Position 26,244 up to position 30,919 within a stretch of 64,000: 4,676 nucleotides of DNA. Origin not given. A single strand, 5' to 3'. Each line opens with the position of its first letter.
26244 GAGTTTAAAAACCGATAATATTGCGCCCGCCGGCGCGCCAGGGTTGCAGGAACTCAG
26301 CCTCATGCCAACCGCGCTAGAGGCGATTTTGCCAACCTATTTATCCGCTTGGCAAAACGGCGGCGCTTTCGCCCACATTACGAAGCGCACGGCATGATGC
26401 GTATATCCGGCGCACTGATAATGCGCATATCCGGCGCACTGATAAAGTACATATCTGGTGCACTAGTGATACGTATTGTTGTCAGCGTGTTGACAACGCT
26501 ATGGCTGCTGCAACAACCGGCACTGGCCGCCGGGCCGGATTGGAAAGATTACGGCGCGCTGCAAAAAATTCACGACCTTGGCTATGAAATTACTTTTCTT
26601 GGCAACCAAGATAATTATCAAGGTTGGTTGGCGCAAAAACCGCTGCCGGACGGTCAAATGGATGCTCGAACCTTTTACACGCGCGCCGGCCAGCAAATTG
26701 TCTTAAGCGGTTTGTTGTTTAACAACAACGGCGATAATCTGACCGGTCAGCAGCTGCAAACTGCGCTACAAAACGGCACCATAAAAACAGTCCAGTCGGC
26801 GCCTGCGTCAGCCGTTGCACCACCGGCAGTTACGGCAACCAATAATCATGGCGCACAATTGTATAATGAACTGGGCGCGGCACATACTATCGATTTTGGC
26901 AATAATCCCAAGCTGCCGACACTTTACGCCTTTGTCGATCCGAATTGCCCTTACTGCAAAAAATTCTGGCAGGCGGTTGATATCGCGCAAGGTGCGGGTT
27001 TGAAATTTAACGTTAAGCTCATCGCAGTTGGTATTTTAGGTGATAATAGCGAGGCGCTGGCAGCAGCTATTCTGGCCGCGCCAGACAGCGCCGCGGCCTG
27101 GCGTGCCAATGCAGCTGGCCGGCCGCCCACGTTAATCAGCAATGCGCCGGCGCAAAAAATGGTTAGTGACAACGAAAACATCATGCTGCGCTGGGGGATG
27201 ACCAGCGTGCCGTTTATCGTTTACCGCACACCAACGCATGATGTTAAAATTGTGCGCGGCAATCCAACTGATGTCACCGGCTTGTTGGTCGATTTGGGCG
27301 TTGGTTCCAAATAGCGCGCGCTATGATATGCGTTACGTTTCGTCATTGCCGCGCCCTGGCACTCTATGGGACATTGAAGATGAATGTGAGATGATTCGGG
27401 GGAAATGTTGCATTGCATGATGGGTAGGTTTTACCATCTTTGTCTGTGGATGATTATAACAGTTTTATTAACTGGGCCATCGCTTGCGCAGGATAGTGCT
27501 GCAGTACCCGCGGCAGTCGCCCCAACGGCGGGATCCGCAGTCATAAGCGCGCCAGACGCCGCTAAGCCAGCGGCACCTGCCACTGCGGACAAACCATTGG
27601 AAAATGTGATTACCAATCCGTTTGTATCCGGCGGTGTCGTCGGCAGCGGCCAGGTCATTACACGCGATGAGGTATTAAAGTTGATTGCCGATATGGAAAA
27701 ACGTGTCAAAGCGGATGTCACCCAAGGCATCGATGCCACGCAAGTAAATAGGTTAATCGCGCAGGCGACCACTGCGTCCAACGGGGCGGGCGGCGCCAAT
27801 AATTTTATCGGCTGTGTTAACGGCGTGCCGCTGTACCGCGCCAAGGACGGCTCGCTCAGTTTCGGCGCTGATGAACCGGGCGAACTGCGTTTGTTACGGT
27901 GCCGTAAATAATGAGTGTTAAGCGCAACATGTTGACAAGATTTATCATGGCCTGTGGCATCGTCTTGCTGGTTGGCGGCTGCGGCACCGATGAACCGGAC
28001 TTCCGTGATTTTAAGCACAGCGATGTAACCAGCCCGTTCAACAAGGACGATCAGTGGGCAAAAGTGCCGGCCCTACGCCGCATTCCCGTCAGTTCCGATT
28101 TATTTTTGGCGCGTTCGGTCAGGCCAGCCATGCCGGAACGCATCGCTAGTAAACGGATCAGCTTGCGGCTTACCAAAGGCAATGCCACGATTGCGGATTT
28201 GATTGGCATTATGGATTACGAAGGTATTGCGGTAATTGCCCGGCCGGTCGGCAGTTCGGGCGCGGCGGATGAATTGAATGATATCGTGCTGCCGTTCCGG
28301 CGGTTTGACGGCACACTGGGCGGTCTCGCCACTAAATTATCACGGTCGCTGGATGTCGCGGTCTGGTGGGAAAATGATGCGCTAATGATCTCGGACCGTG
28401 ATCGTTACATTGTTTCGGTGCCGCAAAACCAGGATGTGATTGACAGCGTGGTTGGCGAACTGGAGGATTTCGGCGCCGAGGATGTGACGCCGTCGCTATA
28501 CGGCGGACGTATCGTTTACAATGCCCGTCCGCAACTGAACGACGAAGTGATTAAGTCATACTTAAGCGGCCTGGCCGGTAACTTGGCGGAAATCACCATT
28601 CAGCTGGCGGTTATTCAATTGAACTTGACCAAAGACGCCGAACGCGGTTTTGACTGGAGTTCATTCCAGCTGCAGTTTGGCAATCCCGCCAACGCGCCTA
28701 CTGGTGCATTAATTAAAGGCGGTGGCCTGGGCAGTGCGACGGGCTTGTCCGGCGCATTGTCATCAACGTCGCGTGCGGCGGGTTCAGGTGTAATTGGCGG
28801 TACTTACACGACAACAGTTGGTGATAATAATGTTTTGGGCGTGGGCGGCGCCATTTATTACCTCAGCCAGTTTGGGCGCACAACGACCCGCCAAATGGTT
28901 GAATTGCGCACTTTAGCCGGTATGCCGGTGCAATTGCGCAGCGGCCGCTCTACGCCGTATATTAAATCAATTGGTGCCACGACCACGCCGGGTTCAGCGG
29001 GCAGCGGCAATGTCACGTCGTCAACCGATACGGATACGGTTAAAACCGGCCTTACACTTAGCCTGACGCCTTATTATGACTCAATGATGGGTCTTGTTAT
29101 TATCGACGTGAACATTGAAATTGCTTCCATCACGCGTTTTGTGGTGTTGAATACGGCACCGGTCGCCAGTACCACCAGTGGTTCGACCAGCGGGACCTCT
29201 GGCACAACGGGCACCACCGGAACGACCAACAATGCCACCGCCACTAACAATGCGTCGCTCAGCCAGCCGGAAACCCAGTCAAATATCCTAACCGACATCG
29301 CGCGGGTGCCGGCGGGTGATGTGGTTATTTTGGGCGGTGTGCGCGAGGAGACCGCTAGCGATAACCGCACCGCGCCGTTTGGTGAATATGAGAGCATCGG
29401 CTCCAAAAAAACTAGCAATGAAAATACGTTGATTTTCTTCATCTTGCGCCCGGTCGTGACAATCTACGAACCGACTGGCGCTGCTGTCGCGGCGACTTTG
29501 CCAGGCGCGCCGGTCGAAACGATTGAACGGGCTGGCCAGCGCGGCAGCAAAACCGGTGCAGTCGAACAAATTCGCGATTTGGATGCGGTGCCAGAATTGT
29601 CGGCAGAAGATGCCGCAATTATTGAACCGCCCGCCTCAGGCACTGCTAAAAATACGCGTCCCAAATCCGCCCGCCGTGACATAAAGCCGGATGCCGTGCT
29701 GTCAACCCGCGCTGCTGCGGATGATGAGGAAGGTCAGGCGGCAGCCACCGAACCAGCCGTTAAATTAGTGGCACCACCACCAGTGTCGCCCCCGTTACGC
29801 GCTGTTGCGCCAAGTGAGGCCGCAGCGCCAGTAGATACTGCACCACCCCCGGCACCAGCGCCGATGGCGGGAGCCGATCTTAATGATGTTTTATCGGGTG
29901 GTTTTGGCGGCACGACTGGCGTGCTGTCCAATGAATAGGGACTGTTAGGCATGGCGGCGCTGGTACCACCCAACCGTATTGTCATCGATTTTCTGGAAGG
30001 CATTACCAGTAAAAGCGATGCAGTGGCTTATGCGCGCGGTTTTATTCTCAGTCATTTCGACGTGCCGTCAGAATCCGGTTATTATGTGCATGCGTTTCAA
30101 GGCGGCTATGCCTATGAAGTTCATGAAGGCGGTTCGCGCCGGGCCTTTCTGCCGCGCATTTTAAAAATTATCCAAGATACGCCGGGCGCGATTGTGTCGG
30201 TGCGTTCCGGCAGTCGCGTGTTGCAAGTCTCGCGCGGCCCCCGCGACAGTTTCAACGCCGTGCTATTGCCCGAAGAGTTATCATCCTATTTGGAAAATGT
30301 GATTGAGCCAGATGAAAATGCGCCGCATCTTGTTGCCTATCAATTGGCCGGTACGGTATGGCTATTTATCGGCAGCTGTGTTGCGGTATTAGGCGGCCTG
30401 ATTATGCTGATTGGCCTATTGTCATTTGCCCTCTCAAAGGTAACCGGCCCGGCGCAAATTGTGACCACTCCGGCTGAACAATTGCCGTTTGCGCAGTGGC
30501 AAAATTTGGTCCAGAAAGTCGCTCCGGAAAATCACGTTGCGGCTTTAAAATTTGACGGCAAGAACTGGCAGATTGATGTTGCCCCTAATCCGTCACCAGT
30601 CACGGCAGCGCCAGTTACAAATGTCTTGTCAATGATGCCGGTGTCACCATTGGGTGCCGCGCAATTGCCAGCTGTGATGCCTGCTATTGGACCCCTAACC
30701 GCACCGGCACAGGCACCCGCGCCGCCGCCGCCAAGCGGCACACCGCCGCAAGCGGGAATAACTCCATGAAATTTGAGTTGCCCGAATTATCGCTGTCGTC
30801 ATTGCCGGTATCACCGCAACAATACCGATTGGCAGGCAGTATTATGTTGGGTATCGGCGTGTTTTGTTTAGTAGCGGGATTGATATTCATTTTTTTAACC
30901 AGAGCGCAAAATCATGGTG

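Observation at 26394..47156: Chimeric type IVb-pilus / Dot-Icm-subset machine encoded as one translationally coupled cluster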

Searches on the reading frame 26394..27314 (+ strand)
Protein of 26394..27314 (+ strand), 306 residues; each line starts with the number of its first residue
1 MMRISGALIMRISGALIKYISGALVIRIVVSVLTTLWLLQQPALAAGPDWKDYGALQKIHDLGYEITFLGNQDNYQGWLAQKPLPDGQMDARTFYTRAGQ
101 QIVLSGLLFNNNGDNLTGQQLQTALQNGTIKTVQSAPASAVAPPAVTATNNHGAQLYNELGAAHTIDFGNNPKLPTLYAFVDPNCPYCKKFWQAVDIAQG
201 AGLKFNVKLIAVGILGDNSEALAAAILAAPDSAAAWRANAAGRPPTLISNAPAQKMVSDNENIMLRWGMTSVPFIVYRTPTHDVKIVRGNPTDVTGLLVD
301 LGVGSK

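Call 3: search_protein_families(library=pfam, proteins=[window:26394-27314:+], max_evalue=0.01)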
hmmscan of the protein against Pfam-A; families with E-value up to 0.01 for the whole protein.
window:26394-27314:+ (306 aa): 2 families
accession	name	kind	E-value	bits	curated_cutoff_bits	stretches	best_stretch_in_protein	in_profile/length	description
PF13098.12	Thioredoxin_2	-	1.9e-08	35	27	1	173-281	5-85/104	Thioredoxin-like domain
PF01323.26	DSBA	-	0.0025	18.1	25.6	1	177-217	2-42/191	DSBA-like thioredoxin domain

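Call 10: search_protein_families(library=ncbifam, proteins=[window:26394-27314:+], max_evalue=0.01)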
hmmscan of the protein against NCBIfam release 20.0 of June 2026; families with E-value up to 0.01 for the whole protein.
window:26394-27314:+ (306 aa): 4 families
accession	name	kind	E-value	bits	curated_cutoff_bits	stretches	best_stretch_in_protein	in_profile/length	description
NF008657.0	PRK11657.1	equivalog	2.1e-33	115.6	124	1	57-293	28-241/251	thiol:disulfide interchange protein DsbG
TIGR03506.1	FlgEFG_subfam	subfamily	0.00011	22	70.25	1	92-172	96-187/351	flagellar hook-basal body complex protein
NF052402.1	ThlOxiredEpsilon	equivalog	0.00042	20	370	1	166-196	121-150/236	bifunctional thiol oxidoreductase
TIGR00411.1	redox_disulf_1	equivalog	0.0014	18.7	92.75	0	179-230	5-55/82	MJ0307 family thioredoxin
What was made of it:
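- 26394..27314 (+): DsbC/DsbG-like periplasmic thiol:disulfide oxidoreductase. It belongs to the conserved Dot block, not to the insert. Its 5' end carries a 24-bp tandem repeat. Thioredoxin_2 35 bits and DsbG NF008657 116 bits (calls 3, 10).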

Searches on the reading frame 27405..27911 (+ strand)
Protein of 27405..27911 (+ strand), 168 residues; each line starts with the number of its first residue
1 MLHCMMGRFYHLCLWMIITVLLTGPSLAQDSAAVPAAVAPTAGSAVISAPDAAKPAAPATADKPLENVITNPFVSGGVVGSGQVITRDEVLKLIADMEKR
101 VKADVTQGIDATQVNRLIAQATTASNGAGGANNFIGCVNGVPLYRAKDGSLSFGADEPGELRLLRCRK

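Call 3: search_protein_families(library=pfam, proteins=[window:27405-27911:+], max_evalue=0.01)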
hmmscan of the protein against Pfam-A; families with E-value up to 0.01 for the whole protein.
window:27405-27911:+ (168 aa): 0 families

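Call 10: search_protein_families(library=ncbifam, proteins=[window:27405-27911:+], max_evalue=0.01)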
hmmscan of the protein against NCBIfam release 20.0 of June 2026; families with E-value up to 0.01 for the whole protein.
window:27405-27911:+ (168 aa): 0 families
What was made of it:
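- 27405..27911 (+): 168-aa secreted protein with two C-terminal cysteines; first gene of the inserted filament module; function unknown. No Pfam or NCBIfam hit (calls 3, 10).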

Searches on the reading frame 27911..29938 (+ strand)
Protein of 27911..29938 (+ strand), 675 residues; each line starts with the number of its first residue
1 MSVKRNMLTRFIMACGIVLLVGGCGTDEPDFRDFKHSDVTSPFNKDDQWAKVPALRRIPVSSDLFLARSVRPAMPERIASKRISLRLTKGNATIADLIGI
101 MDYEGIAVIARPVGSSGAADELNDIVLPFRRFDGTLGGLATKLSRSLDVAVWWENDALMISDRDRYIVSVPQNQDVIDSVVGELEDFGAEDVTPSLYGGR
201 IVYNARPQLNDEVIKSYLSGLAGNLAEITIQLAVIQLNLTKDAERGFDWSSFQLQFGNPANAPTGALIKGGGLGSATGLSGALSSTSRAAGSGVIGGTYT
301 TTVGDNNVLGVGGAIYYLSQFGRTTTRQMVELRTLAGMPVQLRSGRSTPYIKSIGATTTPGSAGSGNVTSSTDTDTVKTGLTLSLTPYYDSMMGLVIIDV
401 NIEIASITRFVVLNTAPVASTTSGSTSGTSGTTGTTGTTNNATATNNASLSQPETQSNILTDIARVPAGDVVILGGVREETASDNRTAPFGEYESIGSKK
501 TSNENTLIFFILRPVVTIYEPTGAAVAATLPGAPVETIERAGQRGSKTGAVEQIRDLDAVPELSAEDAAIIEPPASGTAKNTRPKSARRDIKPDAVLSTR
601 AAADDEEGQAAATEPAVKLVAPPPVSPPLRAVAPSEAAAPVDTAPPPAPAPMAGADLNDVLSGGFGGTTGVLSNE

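Call 3: search_protein_families(library=pfam, proteins=[window:27911-29938:+], max_evalue=0.01)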
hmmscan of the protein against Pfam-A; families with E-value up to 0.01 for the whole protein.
window:27911-29938:+ (675 aa): 1 family
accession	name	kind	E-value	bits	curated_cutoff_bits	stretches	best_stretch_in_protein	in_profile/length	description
PF00263.26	Secretin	-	1.5e-08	34.9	27.5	1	318-486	2-131/169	Bacterial type II and III secretion system protein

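Call 10: search_protein_families(library=ncbifam, proteins=[window:27911-29938:+], max_evalue=0.01)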
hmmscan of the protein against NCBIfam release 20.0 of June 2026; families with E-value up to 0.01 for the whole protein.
window:27911-29938:+ (675 aa): 1 family
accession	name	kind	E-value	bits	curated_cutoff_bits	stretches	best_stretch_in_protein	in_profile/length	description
TIGR02519.1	pilus_MshL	equivalog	6.7e-13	48.3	250.2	1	200-487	9-254/290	pilus (MSHA type) biogenesis protein MshL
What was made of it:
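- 27911..29938 (+): Secretin, 675 aa, with a lipobox-like LVGGC; outer-membrane channel of the filament module. PF00263 35 bits; MshL TIGR02519 48 bits, far below cutoff (calls 3, 10).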

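Call 71: search_solved_structures(query=window:27911-29935:+, max_evalue=0.01)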
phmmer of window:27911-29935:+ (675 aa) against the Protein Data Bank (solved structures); distinct sequences matched with E-value up to 0.01: 0.
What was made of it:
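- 27911..29938 (+): No PDB sequence relative (call 71).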

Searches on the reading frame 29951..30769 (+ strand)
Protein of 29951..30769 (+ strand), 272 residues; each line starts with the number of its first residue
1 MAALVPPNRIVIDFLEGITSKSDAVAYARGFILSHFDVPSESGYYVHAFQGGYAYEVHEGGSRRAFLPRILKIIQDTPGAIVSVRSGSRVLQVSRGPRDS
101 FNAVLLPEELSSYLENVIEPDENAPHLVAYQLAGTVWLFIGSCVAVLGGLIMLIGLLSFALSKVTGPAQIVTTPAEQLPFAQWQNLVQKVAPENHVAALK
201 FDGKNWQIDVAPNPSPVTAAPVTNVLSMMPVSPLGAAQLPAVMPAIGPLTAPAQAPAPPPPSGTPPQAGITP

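Call 3: search_protein_families(library=pfam, proteins=[window:29951-30769:+], max_evalue=0.01)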
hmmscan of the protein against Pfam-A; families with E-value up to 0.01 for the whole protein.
window:29951-30769:+ (272 aa): 0 families

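Call 10: search_protein_families(library=ncbifam, proteins=[window:29951-30769:+], max_evalue=0.01)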
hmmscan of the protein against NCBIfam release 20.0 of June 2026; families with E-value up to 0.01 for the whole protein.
window:29951-30769:+ (272 aa): 0 families
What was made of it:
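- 29951..30769 (+): 272-aa bitopic membrane protein (cytoplasmic N-domain, one TM, Pro-rich tail); candidate assembly-platform accessory protein. No family hit (calls 3, 10).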
